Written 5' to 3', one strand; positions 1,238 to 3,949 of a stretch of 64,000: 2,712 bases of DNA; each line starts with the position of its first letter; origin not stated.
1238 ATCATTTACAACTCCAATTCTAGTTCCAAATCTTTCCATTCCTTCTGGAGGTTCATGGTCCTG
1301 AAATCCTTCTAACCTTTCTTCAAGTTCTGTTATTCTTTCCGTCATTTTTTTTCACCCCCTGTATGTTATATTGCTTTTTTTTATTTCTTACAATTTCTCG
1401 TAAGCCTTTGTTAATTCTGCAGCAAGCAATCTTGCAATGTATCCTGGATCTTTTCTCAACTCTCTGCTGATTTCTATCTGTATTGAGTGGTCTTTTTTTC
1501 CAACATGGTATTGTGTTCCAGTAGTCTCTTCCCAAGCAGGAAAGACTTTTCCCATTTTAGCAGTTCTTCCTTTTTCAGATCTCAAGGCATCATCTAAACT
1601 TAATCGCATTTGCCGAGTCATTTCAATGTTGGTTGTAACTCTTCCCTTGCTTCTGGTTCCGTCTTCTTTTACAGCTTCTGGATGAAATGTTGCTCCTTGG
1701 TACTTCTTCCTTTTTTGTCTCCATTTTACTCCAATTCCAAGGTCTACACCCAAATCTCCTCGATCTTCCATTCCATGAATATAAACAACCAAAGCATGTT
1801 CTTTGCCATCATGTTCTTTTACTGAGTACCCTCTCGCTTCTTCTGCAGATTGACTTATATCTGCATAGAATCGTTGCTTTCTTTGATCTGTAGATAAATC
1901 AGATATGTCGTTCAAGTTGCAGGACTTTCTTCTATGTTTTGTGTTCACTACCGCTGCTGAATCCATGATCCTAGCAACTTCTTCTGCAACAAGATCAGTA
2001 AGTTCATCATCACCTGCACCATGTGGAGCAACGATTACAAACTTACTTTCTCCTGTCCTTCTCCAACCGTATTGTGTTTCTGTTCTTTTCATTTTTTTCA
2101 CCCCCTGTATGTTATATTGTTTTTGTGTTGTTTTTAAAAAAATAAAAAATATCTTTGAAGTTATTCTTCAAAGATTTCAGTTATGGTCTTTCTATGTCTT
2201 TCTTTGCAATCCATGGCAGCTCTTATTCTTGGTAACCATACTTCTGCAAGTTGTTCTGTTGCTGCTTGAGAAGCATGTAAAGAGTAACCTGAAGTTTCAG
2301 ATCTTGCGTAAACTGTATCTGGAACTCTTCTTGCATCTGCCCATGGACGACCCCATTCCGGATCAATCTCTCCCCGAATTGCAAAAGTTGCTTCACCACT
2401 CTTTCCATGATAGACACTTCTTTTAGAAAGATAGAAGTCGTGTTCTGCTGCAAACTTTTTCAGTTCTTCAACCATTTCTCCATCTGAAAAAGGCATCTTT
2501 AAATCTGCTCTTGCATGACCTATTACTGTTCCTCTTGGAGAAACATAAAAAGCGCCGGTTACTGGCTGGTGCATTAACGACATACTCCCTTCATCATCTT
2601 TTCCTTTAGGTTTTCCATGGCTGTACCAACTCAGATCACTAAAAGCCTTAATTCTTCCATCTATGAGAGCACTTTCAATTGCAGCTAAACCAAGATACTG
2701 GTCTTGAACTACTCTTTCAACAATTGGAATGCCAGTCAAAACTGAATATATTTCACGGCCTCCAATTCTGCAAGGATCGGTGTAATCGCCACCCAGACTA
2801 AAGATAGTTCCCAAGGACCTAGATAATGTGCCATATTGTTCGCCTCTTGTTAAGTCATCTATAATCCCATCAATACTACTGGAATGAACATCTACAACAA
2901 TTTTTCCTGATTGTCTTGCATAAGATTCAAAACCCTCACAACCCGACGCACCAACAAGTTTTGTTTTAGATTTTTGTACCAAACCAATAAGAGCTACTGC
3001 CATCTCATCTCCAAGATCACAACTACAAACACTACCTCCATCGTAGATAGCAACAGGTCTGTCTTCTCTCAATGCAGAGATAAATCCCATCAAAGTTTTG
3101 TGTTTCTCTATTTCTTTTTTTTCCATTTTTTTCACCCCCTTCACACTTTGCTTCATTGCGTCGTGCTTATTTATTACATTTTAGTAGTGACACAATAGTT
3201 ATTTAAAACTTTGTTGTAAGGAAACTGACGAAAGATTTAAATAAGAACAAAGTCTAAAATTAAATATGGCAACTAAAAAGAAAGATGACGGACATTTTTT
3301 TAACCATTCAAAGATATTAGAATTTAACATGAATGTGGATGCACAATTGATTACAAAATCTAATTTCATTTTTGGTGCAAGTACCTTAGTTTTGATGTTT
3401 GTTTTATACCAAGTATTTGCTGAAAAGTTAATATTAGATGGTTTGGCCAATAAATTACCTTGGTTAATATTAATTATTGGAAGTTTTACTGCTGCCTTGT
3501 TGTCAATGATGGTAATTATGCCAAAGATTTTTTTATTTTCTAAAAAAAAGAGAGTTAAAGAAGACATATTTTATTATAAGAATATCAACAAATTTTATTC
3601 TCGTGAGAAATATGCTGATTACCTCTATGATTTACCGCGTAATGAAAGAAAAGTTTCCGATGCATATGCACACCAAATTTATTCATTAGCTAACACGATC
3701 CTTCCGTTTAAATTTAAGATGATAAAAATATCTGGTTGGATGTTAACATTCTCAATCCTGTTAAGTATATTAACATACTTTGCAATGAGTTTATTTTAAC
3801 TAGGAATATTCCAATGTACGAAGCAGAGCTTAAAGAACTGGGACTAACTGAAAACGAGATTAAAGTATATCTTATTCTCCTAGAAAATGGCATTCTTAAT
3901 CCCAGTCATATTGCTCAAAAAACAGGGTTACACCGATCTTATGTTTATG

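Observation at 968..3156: Three-gene cassette in which every gene carries the same 30-nt leader ending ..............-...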

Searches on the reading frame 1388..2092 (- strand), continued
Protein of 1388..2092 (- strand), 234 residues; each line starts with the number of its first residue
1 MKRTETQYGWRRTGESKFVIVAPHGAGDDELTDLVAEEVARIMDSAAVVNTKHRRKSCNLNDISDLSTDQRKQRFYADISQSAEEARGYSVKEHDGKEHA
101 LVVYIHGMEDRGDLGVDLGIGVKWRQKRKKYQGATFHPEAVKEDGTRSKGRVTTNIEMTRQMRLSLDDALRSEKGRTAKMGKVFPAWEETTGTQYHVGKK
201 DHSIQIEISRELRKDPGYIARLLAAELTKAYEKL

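Call 97: fold_search(model_id=the predicted structure, library=viral)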
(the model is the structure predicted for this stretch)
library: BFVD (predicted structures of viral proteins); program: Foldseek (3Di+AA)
matches with E <= 10: 237; with E <= 0.001: 14
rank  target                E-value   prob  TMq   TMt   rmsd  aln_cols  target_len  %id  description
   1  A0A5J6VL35            4.5e-07  1.00  0.54  0.55   6.3       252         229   15  Uncharacterized protein [Megaviridae environmental sample]
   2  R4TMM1                1.5e-06  1.00  0.48  0.13   6.7       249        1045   13  Uncharacterized protein [Haloarcula californiae tailed virus 1]
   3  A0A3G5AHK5            1.8e-05  1.00  0.53  0.38   6.0       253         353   11  Putative orfan [Satyrvirus sp.]
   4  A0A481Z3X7            4.2e-05  1.00  0.43  0.54   6.8       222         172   16  Uncharacterized protein [Pithovirus LCPAC104]
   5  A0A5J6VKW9            5.4e-05  1.00  0.47  0.40   7.5       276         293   12  Zinc carboxypeptidase [Megaviridae environmental sample]
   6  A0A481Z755            5.7e-05  1.00  0.44  0.54   6.0       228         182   11  N-formylglutamate amidohydrolase [Pithovirus LCPAC104]
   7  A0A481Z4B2            9.5e-05  1.00  0.47  0.40   6.2       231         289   10  Uncharacterized protein [Pithovirus LCPAC104]
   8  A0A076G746            2.1e-04  1.00  0.44  0.46   6.8       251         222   14  Poly-gamma-glutamate hydrolase [Bacillus phage Bobb]
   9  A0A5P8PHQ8            2.6e-04  1.00  0.44  0.39   5.6       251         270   12  Endolysin [Bacillus phage 000TH010]
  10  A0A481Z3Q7            4.7e-04  0.99  0.43  0.49  12.7       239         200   10  N-formylglutamate amidohydrolase [Pithovirus LCPAC103]
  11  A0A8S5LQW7            4.7e-04  0.99  0.38  0.36   9.1       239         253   10  Cell wall hydrolase autolysin [Podoviridae sp. ctC8s18]
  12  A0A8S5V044            5.7e-04  0.99  0.40  0.33   7.1       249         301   10  MurNAc-LAA [Siphoviridae sp. ctBeL15]
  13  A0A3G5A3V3            8.4e-04  1.00  0.47  0.48   6.5       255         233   11  Succinylglutamate desuccinylase/Aspartoacylase catalytic domain-containing protein [Harvfovirus sp.]
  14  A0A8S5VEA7            8.9e-04  0.99  0.38  0.32   7.8       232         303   11  Lysin [Siphoviridae sp. ctuy39]
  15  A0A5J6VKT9            1.1e-03  0.99  0.43  0.23   7.4       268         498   10  Core-2/I-branching enzyme [Megaviridae environmental sample]
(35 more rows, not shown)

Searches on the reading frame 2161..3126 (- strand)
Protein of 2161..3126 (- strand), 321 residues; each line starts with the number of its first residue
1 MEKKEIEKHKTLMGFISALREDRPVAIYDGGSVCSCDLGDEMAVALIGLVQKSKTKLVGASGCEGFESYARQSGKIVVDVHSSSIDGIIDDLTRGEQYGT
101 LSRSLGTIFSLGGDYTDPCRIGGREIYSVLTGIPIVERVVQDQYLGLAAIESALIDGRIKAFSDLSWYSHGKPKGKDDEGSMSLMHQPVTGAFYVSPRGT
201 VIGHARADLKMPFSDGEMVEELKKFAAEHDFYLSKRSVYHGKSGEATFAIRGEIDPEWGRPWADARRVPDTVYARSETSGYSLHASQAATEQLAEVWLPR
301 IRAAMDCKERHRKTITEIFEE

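Call 5: search_protein_families(library=pfam, proteins=[window:2161-3126:-], max_evalue=0.1)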
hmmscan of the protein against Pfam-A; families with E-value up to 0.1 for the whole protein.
window:2161-3126:- (321 aa): 0 families

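Call 10: search_protein_families(library=padloc, proteins=[window:2161-3126:-], max_evalue=1)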
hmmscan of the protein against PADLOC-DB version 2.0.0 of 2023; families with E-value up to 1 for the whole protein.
window:2161-3126:- (321 aa): 0 families

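Call 11: search_protein_families(library=phrogs, proteins=[window:2161-3126:-], max_evalue=1)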
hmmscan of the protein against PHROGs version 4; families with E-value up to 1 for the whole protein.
window:2161-3126:- (321 aa): 0 families

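Call 12: search_protein_families(library=ncbifam, proteins=[window:2161-3126:-], max_evalue=1)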
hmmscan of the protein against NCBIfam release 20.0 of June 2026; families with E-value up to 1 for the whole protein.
window:2161-3126:- (321 aa): 0 families

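Call 13: find_homologous_proteins(query=window:2161-3126:-)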
Query window:2161-3126:- (321 aa): 4 proteins with E <= 0.001 among 2040 candidates.
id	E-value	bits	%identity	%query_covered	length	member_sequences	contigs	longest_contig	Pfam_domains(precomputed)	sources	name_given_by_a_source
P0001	4.1e-213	724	100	100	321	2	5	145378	-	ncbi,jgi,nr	ncbi:hypothetical protein HOE37_03945 [Candidatus Woesearchaeota archaeon]|nr:hypothetical protein [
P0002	3.4e-181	620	87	98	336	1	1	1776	-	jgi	jgi:hypothetical protein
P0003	7.4e-130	451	74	100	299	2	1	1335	-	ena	-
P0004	2.7e-82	295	48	100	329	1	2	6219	-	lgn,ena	-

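Call 18: find_encoding_contigs(protein=P0004, flank=6000, max_places=4)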
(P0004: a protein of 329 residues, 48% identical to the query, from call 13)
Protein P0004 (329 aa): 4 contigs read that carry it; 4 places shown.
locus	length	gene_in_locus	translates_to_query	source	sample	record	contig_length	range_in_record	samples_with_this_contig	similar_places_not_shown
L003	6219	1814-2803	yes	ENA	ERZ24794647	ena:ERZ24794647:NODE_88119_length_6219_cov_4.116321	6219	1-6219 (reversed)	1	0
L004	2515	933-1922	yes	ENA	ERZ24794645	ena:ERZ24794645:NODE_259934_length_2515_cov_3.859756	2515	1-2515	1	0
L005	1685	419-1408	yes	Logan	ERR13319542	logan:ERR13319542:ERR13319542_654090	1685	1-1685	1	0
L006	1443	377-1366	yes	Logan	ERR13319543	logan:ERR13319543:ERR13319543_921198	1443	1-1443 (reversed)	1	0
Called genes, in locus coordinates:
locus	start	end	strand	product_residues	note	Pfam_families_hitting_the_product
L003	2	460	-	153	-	?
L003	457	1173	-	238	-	PF01978:TrmB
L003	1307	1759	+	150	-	-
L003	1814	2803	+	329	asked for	-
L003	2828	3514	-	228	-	PF03483:B3_4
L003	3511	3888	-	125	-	-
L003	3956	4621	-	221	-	PF14528:LAGLIDADG_3 (faint)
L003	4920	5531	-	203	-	-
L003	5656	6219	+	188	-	?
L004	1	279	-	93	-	?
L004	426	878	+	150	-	-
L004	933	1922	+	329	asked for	-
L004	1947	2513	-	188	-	?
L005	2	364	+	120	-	?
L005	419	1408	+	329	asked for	-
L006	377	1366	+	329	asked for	-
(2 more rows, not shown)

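Call 30: search_solved_structures(query=A2, max_evalue=10)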
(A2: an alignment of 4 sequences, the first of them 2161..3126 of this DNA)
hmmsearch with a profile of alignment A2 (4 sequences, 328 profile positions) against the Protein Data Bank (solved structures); distinct sequences matched with E-value up to 10: 2.
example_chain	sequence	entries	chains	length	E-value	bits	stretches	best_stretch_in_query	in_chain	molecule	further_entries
8h2i_cn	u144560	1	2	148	0.29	13.3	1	89-167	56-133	P18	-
9kuj_A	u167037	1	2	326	0.5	12.5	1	53-107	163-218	Quinone oxidoreductase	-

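Call 39: predict_structure(alignment_id=A2)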
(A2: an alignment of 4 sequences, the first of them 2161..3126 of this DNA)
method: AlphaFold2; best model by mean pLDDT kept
length: 321 residues; sequences in the alignment: 4
mean_pLDDT: 36.6   pTM: 0.26
mean pLDDT of the five models: 36.6, 35.9, 35.0, 33.3, 30.6
residues with pLDDT >= 90: 0; 70-90: 0; 50-70: 37; < 50: 284
segments of 3 or more residues with pLDDT < 50: 1-6, 30-42, 59-65, 68-321
pLDDT, mean of each block of 10 residues (from residue 1): 44 56 53 41 51 52 47 45 36 34 29 30 38 33 35 38 28 28 30 34 33 37 43 31 29 26 26 26 31 40 35 32 26
secondary structure, 60 per line:
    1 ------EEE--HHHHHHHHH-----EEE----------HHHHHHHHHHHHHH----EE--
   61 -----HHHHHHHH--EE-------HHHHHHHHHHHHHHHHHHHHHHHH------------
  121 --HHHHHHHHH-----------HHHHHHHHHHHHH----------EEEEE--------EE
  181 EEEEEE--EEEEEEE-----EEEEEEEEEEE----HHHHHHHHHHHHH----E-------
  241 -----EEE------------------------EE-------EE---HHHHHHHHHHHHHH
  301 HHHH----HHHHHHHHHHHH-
elements in order: E7-9 H12-20 E26-28 H39-52 H66-73 H85-108 H123-131 H143-155 E166-170 E179-186 E189-195 E201-211 H216-228 E246-248 H287-304 H309-320

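Call 48: find_encoding_contigs(protein=P0003, flank=3000, max_places=2)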
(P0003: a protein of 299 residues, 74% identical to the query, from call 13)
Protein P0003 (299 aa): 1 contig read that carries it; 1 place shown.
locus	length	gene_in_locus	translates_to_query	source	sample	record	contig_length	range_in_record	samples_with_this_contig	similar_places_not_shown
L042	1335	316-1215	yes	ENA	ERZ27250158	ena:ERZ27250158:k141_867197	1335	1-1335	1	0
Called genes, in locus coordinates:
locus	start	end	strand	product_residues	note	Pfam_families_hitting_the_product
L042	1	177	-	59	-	?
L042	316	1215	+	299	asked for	-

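Call 49: find_encoding_contigs(protein=P0002, flank=3000, max_places=2)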
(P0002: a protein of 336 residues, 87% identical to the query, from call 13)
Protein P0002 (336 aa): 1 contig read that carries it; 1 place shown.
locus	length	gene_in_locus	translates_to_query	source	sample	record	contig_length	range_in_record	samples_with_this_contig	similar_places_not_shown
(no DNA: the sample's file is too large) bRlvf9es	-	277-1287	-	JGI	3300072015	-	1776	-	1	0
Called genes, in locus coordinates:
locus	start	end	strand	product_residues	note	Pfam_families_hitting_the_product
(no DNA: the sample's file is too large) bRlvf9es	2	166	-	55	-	?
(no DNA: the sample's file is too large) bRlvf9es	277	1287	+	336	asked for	-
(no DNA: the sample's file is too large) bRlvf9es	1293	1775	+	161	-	?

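Call 51: search_protein_families(library=pfam, proteins=[L003:1307-1759:+], max_evalue=0.05)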
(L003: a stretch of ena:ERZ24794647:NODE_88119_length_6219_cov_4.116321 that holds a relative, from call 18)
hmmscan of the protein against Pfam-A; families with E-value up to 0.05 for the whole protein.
L003:1307-1759:+ (150 aa): 0 families

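Call 58: search_protein_representatives(alignment_id=A2)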
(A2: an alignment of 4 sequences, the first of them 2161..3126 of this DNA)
Query: 4 sequences, 328 profile positions. Proteins with E-value up to 0.001 (for the whole library): 12; up to 1e-10: 8; up to 1e-30: 4. The best 12 are listed.
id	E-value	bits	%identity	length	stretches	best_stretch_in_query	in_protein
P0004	1.4e-174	596.1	-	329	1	1-328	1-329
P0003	1.5e-160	550.0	-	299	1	1-323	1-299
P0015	1.1e-52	195.5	-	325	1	5-324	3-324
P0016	3.7e-52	193.8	-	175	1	219-323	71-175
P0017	2.4e-24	102.4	-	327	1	5-326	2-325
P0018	2.2e-17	79.5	-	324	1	4-320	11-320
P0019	3.8e-17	78.7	-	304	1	13-306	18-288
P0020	3.8e-14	68.8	-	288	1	7-234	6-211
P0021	1.9e-10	56.7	-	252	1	49-319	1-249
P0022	5.0e-07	45.4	-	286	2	13-99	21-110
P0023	3.4e-05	39.4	-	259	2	3-80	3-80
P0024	1.6e-04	37.2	-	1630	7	73-135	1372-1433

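Call 60: search_solved_structures(query=A5, max_evalue=10)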
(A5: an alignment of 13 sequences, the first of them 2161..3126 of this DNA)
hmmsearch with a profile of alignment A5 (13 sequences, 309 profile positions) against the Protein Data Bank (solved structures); distinct sequences matched with E-value up to 10: 6.
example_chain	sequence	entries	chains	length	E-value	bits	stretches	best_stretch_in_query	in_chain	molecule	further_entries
3lor_A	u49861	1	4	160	0.017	17.6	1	23-80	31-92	Thiol-disulfide isomerase and thioredoxins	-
9kmg_a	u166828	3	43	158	0.22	13.9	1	181-235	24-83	Decoration protein | cement protein II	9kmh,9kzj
9k9x_B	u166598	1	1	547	0.3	13.4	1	158-230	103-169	Bicyclogermacrene synthase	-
9k9x_A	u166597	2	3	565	0.35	13.2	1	158-230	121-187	Bicyclogermacrene synthase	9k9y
9ka1_A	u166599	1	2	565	0.37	13.2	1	158-230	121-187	Bicyclogermacrene synthase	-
4y98_A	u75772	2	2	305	1.5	11.2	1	191-291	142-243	C alpha-dehydrogenase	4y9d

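Call 61: search_protein_families(library=pfam, alignment_id=A5, max_evalue=0.1)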
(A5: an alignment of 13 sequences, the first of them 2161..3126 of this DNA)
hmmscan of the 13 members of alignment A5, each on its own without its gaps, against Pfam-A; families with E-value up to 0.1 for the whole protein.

A. member 1, window:2161-3126:- (321 aa): 0 families

B. families by the number of members that match (of 13 scanned): 3 families
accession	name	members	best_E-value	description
PF03129.25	HGTP_anticodon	1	0.0032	Anticodon binding domain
PF20882.2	Sos7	1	0.04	Kinetochore protein Sos7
PF13636.12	Methyltranf_PUA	1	0.065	RNA-binding PUA-like domain of methyltransferase RsmF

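Call 74: search_dna_similar(query=window:2161-3126:-, collection=phages, mode=protein, max_evalue=0.01, max_rows=10)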
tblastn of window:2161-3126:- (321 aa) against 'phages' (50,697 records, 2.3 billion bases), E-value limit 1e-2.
No match.

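Call 94: search_protein_families(library=padloc, proteins=[L003:1307-1759:+], max_evalue=0.01)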
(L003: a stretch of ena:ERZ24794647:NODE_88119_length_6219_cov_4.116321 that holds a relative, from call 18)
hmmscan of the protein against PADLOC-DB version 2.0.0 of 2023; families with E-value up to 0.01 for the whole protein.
L003:1307-1759:+ (150 aa): 0 families

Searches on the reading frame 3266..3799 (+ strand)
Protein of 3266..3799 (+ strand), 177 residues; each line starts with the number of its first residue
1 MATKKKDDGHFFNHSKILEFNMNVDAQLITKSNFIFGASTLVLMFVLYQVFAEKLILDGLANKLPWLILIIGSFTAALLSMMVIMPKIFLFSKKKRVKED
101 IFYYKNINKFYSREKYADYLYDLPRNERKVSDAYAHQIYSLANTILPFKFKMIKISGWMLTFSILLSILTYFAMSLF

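Call 5: search_protein_families(library=pfam, proteins=[window:3266-3799:+], max_evalue=0.1)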
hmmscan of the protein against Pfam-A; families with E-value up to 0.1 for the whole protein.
window:3266-3799:+ (177 aa): 2 families
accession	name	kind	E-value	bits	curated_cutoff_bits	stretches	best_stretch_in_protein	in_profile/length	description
PF18967.5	PycTM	-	9.6e-11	42.5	27.2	1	64-160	11-104/107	Pycsar effector protein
PF24136.1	DUF7403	-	0.028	15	27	1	82-147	20-88/106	Domain of unknown function (DUF7403)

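Call 10: search_protein_families(library=padloc, proteins=[window:3266-3799:+], max_evalue=1)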
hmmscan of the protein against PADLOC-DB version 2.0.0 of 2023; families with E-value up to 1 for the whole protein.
window:3266-3799:+ (177 aa): 5 families
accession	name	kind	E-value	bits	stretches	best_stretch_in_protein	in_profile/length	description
PDLC02364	PycTM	-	9.4e-12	43.6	1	4-173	3-153/160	-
PDLC00700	Effector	-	1.4e-10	39.4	1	30-173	24-166/173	2TM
PDLC02363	PycTM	-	1.7e-10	38.9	1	30-172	25-151/154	-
PDLC02365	PycTM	-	3.6e-08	31.9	1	60-170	53-159/165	-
PDLC00691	Effector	-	6.1e-06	24.2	1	42-175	34-169/176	2TM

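Call 11: search_protein_families(library=phrogs, proteins=[window:3266-3799:+], max_evalue=1)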
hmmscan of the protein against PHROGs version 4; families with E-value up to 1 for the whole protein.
window:3266-3799:+ (177 aa): 2 families
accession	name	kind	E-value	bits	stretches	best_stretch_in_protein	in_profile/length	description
phrog_2203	-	moron, auxiliary metabolic gene and host takeover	0.0038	18.3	1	10-110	60-160/166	membrane protein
phrog_36918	-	unknown function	0.0082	17.1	1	77-145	85-157/167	-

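Call 12: search_protein_families(library=ncbifam, proteins=[window:3266-3799:+], max_evalue=1)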
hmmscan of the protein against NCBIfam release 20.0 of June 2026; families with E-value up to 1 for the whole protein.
window:3266-3799:+ (177 aa): 0 families
